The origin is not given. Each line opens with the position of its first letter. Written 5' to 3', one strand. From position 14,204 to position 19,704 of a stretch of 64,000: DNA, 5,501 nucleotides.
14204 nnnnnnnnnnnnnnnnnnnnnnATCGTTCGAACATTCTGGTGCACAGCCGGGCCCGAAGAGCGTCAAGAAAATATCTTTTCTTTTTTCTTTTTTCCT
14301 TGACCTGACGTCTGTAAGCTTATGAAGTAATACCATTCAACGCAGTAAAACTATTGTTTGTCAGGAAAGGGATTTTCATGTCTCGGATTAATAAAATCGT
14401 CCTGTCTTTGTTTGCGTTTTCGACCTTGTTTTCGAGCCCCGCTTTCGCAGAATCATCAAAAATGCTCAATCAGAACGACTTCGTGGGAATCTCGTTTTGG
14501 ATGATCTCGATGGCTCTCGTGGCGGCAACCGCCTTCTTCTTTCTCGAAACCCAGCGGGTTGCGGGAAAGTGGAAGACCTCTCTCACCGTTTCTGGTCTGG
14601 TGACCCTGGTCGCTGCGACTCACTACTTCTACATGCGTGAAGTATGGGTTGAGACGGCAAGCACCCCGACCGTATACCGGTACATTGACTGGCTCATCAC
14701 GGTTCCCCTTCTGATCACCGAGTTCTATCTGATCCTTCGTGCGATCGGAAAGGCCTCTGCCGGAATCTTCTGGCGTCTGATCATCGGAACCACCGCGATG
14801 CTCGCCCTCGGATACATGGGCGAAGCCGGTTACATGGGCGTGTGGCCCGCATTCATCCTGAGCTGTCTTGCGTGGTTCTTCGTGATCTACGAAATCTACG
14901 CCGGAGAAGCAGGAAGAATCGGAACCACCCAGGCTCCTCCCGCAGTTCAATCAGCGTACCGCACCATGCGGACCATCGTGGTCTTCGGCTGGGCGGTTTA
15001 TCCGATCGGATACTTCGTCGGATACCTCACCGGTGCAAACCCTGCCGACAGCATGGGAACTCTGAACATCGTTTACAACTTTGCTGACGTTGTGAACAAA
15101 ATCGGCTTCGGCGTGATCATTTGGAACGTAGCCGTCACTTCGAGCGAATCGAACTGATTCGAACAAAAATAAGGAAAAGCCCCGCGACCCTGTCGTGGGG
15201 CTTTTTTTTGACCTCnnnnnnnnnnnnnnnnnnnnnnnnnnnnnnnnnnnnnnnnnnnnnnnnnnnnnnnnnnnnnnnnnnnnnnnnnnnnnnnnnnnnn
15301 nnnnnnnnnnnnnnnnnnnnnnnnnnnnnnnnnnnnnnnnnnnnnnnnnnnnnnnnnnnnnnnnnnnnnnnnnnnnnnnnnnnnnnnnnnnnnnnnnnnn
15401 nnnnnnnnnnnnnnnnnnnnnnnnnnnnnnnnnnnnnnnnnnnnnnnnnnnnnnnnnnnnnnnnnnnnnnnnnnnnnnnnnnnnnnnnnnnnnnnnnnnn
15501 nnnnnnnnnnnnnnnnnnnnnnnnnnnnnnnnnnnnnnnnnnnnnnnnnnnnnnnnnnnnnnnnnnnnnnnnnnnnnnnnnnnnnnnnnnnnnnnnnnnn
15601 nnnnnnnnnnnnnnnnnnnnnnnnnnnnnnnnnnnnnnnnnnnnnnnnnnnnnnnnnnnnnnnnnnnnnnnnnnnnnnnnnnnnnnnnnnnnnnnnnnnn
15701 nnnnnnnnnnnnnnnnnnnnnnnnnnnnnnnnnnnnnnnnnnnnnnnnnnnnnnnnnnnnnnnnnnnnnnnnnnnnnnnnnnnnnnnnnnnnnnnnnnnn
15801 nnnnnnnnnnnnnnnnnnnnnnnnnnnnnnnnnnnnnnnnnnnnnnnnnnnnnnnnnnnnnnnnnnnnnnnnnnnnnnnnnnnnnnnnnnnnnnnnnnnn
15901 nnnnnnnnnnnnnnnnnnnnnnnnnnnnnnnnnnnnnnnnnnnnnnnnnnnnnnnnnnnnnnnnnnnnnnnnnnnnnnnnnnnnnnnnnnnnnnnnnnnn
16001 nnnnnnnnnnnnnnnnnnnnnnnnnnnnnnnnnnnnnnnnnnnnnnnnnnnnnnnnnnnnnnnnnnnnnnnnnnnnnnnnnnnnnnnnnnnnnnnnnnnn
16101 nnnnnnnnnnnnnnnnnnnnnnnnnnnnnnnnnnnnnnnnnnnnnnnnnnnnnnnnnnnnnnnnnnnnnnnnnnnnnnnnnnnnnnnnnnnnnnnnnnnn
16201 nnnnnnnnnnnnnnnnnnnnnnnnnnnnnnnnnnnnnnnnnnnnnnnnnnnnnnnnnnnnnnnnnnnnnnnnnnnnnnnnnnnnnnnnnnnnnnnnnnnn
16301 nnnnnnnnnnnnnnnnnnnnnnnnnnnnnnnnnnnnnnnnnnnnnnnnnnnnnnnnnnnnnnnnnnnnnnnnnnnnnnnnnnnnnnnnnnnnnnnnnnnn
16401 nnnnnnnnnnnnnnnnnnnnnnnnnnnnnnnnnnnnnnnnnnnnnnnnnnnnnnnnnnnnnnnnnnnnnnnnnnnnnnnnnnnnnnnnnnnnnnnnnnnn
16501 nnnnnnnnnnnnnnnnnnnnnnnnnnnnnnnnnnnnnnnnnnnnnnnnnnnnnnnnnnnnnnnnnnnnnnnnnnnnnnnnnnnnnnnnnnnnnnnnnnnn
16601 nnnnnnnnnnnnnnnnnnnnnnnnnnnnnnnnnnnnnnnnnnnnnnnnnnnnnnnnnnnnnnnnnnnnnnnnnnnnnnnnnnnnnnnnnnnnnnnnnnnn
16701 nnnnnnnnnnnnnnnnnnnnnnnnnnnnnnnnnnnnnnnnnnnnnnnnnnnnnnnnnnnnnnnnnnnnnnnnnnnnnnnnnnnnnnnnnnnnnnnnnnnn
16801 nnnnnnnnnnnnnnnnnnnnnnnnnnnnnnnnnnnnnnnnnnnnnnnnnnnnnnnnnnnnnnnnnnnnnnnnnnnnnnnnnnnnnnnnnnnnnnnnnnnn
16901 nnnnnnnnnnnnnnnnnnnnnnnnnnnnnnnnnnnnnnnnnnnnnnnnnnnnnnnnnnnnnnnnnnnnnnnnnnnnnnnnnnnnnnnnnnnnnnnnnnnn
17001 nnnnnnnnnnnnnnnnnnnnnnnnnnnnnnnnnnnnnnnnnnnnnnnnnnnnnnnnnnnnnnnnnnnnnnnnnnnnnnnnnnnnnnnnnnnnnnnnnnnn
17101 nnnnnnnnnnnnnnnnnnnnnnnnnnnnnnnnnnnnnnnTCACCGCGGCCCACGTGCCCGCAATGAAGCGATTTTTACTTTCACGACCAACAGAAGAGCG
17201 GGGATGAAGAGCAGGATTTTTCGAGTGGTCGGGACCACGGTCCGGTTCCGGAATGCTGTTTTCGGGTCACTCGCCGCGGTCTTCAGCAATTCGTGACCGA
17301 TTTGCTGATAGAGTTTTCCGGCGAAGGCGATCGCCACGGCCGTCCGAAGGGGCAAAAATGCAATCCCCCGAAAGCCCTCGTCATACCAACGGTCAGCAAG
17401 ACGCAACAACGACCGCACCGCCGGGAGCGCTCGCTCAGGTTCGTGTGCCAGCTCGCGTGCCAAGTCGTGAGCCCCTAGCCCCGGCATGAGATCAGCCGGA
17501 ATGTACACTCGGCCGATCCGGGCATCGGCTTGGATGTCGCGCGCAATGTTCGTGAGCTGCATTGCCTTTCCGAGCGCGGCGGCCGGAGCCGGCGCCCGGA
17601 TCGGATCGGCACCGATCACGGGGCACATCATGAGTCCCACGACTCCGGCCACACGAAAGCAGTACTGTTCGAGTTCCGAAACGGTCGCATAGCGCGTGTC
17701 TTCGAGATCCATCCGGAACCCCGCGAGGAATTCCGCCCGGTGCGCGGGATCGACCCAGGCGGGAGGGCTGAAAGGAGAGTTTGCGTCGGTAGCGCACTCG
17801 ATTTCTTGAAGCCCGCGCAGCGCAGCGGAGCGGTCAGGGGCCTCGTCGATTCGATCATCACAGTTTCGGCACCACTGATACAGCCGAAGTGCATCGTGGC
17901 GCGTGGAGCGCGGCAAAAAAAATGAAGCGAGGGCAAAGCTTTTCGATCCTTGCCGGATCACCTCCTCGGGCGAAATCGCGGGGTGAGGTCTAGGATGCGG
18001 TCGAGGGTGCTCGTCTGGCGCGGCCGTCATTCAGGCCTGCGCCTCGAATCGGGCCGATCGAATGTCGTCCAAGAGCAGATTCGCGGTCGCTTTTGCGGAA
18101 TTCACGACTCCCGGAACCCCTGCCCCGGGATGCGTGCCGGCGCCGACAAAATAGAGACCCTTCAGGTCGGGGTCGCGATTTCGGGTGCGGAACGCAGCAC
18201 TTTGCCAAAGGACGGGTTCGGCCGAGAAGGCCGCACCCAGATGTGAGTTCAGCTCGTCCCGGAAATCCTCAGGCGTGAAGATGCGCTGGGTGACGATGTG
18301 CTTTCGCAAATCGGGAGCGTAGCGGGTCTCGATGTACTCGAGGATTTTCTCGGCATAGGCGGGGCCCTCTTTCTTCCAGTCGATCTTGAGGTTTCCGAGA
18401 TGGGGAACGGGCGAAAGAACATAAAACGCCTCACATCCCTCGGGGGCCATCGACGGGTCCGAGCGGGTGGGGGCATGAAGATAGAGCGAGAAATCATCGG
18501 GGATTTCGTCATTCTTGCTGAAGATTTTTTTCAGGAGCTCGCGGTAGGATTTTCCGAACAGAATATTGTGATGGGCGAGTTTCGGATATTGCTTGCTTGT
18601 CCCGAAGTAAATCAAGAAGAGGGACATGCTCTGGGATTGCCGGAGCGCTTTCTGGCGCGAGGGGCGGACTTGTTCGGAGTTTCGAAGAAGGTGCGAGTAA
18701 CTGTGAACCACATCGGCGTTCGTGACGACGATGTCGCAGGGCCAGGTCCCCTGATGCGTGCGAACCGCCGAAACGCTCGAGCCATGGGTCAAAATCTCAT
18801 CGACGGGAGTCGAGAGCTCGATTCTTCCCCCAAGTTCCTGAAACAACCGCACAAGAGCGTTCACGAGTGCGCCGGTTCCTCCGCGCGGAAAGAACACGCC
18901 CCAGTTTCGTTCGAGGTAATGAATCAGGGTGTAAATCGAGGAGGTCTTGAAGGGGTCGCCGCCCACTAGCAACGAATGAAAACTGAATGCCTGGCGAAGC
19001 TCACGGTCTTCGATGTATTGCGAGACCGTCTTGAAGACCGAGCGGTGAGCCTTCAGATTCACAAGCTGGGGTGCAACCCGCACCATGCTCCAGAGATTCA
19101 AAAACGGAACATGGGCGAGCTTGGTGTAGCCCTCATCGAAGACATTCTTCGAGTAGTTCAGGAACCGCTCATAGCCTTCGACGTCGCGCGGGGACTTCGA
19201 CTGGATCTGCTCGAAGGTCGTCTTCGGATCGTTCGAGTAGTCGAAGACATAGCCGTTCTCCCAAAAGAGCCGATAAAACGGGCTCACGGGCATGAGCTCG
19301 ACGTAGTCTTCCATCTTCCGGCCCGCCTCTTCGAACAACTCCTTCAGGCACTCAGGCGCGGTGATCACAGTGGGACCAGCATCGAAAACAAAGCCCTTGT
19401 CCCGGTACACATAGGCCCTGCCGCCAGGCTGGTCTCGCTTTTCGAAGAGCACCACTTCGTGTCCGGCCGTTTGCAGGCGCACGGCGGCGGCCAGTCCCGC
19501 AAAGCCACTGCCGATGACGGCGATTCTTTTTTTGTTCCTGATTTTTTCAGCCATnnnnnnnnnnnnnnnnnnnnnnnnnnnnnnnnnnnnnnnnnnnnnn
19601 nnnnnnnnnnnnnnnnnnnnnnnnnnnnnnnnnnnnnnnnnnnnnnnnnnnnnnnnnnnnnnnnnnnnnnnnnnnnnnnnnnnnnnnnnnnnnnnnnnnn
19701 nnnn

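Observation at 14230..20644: Complete proteorhodopsin/retinal photosystem island (opsin + crtY-blh + crtE-crtI-crtB)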

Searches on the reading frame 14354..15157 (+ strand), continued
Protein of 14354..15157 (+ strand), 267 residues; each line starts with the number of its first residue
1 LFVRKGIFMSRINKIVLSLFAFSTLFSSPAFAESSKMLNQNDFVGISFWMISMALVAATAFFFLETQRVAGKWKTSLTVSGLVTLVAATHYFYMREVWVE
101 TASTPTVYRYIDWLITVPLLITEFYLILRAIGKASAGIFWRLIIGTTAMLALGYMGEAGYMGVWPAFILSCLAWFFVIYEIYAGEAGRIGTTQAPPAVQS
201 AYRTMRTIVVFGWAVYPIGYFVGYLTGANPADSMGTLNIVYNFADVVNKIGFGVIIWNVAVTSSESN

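Call 38: list_cluster_members(proteins=[P0229, window:14378-15157:+, P0121, P0003, P0123, P0125, P0132])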
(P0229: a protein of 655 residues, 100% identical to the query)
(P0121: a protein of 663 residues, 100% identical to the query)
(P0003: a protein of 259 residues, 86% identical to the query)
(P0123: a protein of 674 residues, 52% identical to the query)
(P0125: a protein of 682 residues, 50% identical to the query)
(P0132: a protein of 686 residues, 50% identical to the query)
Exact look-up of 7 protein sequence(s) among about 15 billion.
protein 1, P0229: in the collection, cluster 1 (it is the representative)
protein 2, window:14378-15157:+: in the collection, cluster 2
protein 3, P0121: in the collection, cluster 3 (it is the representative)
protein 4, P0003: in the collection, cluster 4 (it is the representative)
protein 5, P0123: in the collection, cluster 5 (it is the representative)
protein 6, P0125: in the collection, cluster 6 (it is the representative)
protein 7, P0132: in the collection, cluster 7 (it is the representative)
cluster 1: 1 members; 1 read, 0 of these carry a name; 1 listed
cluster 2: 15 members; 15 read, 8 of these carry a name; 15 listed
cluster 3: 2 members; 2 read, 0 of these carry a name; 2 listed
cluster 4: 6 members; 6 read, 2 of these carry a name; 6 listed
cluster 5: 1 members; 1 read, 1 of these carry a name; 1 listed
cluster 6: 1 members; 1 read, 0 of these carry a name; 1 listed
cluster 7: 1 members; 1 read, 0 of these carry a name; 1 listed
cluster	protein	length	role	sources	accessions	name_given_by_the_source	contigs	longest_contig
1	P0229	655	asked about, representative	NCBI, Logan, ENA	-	-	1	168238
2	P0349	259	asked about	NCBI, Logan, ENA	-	-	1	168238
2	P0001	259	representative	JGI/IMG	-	bacteriorhodopsin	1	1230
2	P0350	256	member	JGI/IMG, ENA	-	bacteriorhodopsin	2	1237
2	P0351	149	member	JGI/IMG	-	bacteriorhodopsin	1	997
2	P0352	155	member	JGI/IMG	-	bacteriorhodopsin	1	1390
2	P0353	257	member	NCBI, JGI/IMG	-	bacteriorhodopsin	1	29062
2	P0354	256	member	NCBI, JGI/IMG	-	bacteriorhodopsin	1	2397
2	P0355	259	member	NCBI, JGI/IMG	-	bacteriorhodopsin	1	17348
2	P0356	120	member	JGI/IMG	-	bacteriorhodopsin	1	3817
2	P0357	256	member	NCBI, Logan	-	-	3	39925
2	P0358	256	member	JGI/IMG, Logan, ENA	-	-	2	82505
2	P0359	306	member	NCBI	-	-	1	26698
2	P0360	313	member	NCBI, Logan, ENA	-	-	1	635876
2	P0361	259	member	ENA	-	-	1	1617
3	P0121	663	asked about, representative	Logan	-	-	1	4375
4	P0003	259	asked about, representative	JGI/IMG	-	bacteriorhodopsin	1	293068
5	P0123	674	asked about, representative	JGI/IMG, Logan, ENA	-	lycopene beta-cyclase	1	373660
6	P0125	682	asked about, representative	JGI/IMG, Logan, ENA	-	-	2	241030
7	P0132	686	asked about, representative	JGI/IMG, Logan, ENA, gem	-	-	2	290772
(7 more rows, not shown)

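Call 53: find_encoding_contigs(protein=P0017, flank=8000, max_places=2)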
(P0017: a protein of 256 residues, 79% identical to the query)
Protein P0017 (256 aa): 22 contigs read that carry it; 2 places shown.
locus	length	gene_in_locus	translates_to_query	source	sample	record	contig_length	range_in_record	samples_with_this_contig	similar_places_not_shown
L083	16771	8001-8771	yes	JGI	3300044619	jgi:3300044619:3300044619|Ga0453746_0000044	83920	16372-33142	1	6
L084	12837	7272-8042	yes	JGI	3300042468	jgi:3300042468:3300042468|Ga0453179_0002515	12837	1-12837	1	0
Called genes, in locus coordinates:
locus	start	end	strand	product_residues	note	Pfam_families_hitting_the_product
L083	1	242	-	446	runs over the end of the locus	PF00202:Aminotran_3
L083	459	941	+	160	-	PF00565:SNase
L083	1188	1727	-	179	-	-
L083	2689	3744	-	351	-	-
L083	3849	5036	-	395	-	PF03441:FAD_binding_7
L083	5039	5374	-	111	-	PF13564:DoxX_2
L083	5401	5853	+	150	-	PF13564:DoxX_2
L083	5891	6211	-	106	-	PF04248:NTP_transf_9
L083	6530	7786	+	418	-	PF00989:PAS, PF08448:PAS_4, PF13426:PAS_9, PF08447:PAS_3, PF07228:SpoIIE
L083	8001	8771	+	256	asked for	PF01036:Bac_rhodopsin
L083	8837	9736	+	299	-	PF15461:BCD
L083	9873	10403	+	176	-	-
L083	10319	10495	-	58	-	-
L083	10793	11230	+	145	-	PF02469:Fasciclin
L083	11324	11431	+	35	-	-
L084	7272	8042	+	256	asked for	PF01036:Bac_rhodopsin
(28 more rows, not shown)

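Call 54: find_encoding_contigs(protein=P0013, flank=8000, max_places=2)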
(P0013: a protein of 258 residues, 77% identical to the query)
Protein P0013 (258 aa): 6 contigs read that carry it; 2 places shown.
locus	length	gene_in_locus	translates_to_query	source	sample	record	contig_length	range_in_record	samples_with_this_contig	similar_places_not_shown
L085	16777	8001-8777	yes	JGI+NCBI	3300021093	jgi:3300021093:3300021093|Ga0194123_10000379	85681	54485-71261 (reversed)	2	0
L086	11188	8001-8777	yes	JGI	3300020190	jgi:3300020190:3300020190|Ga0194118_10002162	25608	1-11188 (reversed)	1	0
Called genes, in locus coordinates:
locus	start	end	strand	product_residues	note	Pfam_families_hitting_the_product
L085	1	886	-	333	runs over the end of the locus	PF24684:Vgb_lyase (faint), PF08450:SGL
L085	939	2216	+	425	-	PF01566:Nramp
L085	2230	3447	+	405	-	PF04389:Peptidase_M28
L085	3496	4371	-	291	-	PF00483:NTP_transferase, PF12804:NTP_transf_3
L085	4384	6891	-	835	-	PF00696:AA_kinase, PF22468:ACT_9, PF01842:ACT (weak), PF13840:ACT_7, PF22468:ACT_9, PF03447:NAD_binding_3, PF00742:Homoserine_dh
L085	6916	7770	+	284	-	PF08123:DOT1 (weak), PF13847:Methyltransf_31, PF08241:Methyltransf_11 (weak), PF13649:Methyltransf_25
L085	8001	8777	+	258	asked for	PF01036:Bac_rhodopsin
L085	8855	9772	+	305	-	PF15461:BCD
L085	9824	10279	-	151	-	-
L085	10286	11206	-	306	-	PF01435:Peptidase_M48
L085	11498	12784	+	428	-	PF01979:Amidohydro_1, PF07969:Amidohydro_3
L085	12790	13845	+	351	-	-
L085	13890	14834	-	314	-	PF00294:PfkB, PF08543:Phos_pyr_kin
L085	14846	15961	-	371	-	PF01156:IU_nuc_hydro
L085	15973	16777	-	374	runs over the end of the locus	PF01156:IU_nuc_hydro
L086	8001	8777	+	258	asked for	PF01036:Bac_rhodopsin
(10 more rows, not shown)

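Call 55: find_encoding_contigs(protein=P0028, flank=8000, max_places=2)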
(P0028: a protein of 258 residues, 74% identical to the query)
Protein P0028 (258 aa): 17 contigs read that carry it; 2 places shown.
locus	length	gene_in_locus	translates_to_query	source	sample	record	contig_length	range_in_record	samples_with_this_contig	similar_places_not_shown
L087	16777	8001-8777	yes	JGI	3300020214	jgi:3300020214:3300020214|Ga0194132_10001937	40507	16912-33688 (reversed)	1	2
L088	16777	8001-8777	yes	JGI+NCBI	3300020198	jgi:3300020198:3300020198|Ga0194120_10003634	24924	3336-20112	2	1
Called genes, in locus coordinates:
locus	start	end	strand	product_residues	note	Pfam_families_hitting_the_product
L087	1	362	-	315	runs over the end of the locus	PF00494:SQS_PSY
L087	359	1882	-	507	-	PF01266:DAO (faint), PF13450:NAD_binding_8, PF01593:Amino_oxidase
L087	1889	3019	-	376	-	PF01266:DAO (faint), PF05834:Lycopene_cycl, PF12831:FAD_oxidored (weak), PF13450:NAD_binding_8 (weak)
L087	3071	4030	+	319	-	PF00005:ABC_tran, PF13304:AAA_21 (faint)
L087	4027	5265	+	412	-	PF12679:ABC2_membrane_2 (weak), PF12698:ABC2_membrane_3, PF01061:ABC2_membrane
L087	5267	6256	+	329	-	PF00348:polyprenyl_synt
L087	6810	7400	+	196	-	PF00881:Nitroreductase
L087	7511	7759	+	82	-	PF05853:BKACE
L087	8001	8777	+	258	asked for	PF01036:Bac_rhodopsin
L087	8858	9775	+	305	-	PF15461:BCD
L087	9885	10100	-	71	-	-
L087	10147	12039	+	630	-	PF00144:Beta-lactamase, PF13924:Lipocalin_5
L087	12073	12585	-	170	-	PF04264:YceI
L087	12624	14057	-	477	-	PF01070:FMN_dh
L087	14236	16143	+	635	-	PF01436:NHL (weak)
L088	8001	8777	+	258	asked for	PF01036:Bac_rhodopsin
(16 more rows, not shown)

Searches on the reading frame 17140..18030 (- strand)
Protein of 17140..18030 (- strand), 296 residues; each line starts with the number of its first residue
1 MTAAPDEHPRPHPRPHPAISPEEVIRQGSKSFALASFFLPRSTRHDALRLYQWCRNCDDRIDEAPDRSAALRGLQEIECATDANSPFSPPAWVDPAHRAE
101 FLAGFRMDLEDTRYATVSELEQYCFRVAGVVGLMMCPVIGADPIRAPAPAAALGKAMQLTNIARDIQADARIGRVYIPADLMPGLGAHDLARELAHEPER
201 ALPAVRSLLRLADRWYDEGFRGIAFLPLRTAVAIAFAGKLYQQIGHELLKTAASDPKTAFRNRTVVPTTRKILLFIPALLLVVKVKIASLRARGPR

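Call 3: search_protein_families(library=pfam, proteins=[window:17140-18030:-])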
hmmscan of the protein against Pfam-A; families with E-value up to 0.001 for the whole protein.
window:17140-18030:- (296 aa): 1 family
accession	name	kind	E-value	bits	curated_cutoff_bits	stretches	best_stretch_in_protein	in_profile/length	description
PF00494.24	SQS_PSY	-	1.1e-51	176.5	26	1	25-252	1-249/263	Squalene/phytoene synthase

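Call 4: search_protein_families(library=ncbifam, proteins=[window:17140-18030:-])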
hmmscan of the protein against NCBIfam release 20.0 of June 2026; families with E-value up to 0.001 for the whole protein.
window:17140-18030:- (296 aa): 6 families
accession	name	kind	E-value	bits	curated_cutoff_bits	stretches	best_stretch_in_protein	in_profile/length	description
NF042419.1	Phyto_syn_CrtB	equivalog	4.7e-47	161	480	2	96-293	104-297/306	15-cis-phytoene synthase CrtB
NF045921.1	PhytnSynCrtBRhod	equivalog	3.9e-45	154.6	500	1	22-281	11-278/307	15-cis-phytoene synthase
TIGR03465.1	HpnD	equivalog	2.9e-41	141.3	278.6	1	27-275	4-261/267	presqualene diphosphate synthase HpnD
NF045686.1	PhytoSynCyanob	equivalog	4.7e-32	111.3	550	1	24-281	27-305/310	15-cis-phytoene synthase CrtB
TIGR03464.1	HpnC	equivalog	4e-28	98.7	250.45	1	31-279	8-266/267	squalene synthase HpnC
TIGR01559.1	squal_synth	equivalog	2.2e-05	23.8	286.75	1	110-181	125-202/337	squalene synthase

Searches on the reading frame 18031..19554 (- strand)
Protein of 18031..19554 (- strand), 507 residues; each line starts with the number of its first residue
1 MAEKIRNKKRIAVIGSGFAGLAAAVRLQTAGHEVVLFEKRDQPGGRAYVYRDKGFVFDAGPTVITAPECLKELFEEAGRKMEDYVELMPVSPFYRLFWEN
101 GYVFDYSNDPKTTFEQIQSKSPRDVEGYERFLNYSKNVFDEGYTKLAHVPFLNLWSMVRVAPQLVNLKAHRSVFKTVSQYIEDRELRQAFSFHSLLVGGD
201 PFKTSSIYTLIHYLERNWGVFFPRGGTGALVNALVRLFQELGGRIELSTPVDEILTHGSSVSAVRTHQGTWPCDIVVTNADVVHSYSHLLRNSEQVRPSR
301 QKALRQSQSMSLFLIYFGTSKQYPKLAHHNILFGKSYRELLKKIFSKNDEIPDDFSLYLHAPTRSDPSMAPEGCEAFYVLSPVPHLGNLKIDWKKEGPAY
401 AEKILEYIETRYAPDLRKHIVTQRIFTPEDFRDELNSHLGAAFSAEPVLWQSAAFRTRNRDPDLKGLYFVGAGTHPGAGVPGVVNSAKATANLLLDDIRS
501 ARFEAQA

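Call 3: search_protein_families(library=pfam, proteins=[window:18031-19554:-])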
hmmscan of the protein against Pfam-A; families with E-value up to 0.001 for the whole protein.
window:18031-19554:- (507 aa): 9 families
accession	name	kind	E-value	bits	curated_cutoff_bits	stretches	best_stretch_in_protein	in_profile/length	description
PF01593.30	Amino_oxidase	-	6.6e-50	171.1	19.8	1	18-494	1-442/443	Flavin containing amine oxidoreductase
PF13450.12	NAD_binding_8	-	5.6e-18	65.4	21.9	1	13-76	1-67/68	NAD(P)-binding Rossmann-like domain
PF01266.30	DAO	-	1.3e-15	58.2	27.9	2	10-45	1-36/353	FAD dependent oxidoreductase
PF03486.20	HI0933_like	-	2.6e-07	30.8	50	1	10-44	2-36/244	HI0933-like protein Rossmann domain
PF00890.30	FAD_binding_2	-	5.3e-07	29.6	20.4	1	11-45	2-36/414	FAD binding domain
PF07992.20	Pyr_redox_2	-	2.2e-06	27.8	26.1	1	10-46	2-39/291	Pyridine nucleotide-disulphide oxidoreductase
PF12831.13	FAD_oxidored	-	2e-05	24.5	27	1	11-46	2-37/416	FAD dependent oxidoreductase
PF00070.33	Pyr_redox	-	4.6e-05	24.3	22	0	10-44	1-35/82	Pyridine nucleotide-disulphide oxidoreductase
PF06100.17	MCRA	-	0.00011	21.7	23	1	9-76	2-75/495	MCRA family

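Call 4: search_protein_families(library=ncbifam, proteins=[window:18031-19554:-])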
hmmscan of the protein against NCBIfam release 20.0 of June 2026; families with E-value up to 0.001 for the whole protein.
window:18031-19554:- (507 aa): 63 families (the best 25 are shown)
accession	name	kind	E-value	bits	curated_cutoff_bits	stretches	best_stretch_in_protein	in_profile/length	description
TIGR02734.1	crtI_fam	subfamily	2.5e-200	666.4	238.1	1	12-501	2-495/504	phytoene desaturase family protein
NF058655.1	CrtID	equivalog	6.7e-99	331.9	640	1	11-491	1-478/478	bifunctional phytoene desaturase/3,4-desaturase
NF045637.1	carotdesatCrtDProt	equivalog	1.1e-75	255.1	580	1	11-497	1-485/485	1-hydroxycarotenoid 3,4-desaturase CrtD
NF042421.1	hydcarot_desat_CrtD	equivalog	3.5e-71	240.1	500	1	10-495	3-484/487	1-hydroxycarotenoid 3,4-desaturase CrtD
NF045689.1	BCarotKetCrtO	equivalog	1.7e-30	106.1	1000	2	11-270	6-285/563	beta-carotene ketolase CrtO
TIGR02730.1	carot_isom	equivalog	1.1e-25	90.4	586.9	1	12-492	4-486/493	carotenoid isomerase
NF005560.0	PRK07233.1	equivalog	9.6e-19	67.5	252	2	10-56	2-48/435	hypothetical protein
TIGR02733.1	desat_CrtD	equivalog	1e-18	67.3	549.7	2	9-64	2-57/492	C-3',4' desaturase CrtD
TIGR03467.1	HpnE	equivalog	2.2e-15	56.9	283.05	1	11-64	1-56/430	hydroxysqualene dehydroxylase HpnE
NF005548.0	PRK07208.1-4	equivalog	8.5e-11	41.1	389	1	7-77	2-73/488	hypothetical protein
TIGR00562.1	proto_IX_ox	equivalog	8.6e-10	37.8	97.85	1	8-80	2-77/470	protoporphyrinogen oxidase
TIGR01317.1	GOGAT_sm_gam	subfamily_domain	1.9e-09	36.9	447.7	1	4-45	139-180/485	glutamate synthase small subunit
NF006130.0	PRK08274.1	equivalog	2e-09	36.8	369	1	220-270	124-174/467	FAD-dependent tricarballylate dehydrogenase TcuA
NF009410.0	PRK12771.1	subfamily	4.3e-09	35.5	516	1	8-45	138-175/566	NAD(P)-binding protein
NF005547.0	PRK07208.1-3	equivalog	6e-09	35.1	380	1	7-61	3-57/465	hypothetical protein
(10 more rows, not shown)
